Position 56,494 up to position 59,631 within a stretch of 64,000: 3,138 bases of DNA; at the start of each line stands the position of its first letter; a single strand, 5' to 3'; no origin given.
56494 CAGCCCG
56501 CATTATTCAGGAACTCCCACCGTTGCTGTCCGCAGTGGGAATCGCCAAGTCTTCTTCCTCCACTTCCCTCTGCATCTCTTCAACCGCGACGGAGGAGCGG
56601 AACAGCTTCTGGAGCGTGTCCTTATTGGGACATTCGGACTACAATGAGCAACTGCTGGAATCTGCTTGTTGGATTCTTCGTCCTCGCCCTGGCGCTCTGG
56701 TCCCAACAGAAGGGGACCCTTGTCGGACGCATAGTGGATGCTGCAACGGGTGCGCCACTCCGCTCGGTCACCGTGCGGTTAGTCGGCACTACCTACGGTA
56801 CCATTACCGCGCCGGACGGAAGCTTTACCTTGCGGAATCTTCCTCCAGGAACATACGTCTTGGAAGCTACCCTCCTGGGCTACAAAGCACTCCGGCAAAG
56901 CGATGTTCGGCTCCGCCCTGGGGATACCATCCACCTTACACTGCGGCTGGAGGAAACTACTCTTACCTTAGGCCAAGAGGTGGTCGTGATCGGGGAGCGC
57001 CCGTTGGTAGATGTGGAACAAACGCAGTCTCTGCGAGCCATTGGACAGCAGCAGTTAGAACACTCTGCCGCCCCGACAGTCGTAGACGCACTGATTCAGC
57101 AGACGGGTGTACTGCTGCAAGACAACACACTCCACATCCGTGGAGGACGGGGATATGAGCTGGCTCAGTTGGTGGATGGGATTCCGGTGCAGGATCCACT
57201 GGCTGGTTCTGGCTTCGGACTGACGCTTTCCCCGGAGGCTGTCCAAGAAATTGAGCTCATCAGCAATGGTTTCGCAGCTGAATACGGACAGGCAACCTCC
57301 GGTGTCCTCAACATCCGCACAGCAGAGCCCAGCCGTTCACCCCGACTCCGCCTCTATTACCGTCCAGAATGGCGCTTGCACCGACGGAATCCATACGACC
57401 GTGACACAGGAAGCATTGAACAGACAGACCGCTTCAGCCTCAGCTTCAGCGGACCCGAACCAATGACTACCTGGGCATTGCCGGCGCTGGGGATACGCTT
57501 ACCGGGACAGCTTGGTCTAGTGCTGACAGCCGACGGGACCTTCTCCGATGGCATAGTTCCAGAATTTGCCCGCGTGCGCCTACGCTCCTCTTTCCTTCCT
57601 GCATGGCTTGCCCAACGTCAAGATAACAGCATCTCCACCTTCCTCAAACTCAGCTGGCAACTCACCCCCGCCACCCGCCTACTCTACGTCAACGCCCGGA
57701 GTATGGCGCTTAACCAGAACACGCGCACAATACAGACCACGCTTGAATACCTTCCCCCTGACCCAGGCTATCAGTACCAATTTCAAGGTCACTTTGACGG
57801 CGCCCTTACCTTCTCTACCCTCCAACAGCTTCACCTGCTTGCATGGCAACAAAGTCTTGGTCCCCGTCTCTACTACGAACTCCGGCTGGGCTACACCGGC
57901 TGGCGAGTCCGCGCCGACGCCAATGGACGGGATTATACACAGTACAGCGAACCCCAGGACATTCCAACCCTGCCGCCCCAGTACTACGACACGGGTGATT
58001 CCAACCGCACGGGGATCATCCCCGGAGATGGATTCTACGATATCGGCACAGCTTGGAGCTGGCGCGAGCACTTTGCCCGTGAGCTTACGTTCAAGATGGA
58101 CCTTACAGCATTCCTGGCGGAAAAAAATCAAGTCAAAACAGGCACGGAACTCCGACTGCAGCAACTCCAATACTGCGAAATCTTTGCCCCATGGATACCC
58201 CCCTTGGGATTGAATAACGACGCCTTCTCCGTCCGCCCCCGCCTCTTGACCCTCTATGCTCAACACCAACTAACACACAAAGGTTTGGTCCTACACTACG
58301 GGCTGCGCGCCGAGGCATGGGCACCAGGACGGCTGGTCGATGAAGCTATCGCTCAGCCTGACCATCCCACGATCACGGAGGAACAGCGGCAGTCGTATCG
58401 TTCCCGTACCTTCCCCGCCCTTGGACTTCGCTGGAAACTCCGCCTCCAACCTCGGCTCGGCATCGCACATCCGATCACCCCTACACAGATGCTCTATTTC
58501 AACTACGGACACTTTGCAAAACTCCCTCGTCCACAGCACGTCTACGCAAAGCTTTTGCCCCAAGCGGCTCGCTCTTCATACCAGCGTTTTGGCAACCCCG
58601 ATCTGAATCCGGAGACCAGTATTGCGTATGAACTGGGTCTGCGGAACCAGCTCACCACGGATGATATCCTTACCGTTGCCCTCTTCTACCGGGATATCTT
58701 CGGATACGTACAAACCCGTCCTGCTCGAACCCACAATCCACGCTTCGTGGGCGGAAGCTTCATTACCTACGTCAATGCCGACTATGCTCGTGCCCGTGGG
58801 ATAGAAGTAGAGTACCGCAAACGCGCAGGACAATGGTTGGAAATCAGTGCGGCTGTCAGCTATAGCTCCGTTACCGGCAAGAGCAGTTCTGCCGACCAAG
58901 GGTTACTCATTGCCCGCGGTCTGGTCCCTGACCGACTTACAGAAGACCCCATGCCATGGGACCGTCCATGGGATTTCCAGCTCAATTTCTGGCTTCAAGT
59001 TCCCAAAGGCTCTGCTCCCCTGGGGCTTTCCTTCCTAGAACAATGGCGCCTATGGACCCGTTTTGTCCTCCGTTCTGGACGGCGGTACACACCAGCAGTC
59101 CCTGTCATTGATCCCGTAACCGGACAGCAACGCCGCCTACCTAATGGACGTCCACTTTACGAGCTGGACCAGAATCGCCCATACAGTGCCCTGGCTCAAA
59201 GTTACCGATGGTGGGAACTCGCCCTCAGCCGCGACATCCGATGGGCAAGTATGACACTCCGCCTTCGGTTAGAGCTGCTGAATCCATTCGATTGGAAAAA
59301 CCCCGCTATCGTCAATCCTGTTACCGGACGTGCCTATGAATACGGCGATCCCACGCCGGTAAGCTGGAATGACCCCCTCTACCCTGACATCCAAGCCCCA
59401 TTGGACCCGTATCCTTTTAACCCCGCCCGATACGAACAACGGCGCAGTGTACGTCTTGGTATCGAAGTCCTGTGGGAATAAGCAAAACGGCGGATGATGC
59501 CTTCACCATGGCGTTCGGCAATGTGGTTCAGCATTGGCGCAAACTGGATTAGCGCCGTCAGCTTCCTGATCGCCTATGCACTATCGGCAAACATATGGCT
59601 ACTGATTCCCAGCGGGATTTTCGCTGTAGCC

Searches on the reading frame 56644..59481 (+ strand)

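Call 14: search_protein_families(library=pfam, proteins=[window:56644-59481:+], max_evalue=0.001)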
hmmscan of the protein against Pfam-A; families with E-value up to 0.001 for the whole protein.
window:56644-59481:+ (945 aa): 6 families
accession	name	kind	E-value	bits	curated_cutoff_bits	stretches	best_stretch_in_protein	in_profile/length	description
PF00593.30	TonB_dep_Rec_b-barrel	-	1.1e-24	88.5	27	1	357-818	26-403/436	TonB dependent receptor-like, beta-barrel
PF13620.12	CarboxypepD_reg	-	1.6e-18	67.2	32.3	1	25-102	1-81/82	Carboxypeptidase regulatory-like domain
PF13715.12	CarbopepD_reg_2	-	3.9e-15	56.1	32.2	1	28-114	3-87/88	CarboxypepD_reg-like domain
PF14905.12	OMP_b-brl_3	-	1.1e-12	48.2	27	1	479-785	55-335/408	Outer membrane protein beta-barrel family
PF07715.20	Plug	-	1.6e-09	38.6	23.9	1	125-220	4-106/107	TonB-dependent Receptor Plug Domain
PF09430.16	EMC7_beta-sandw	-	6.9e-05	23.5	26.6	1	41-80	9-50/122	ER membrane protein complex subunit 7, beta-sandwich domain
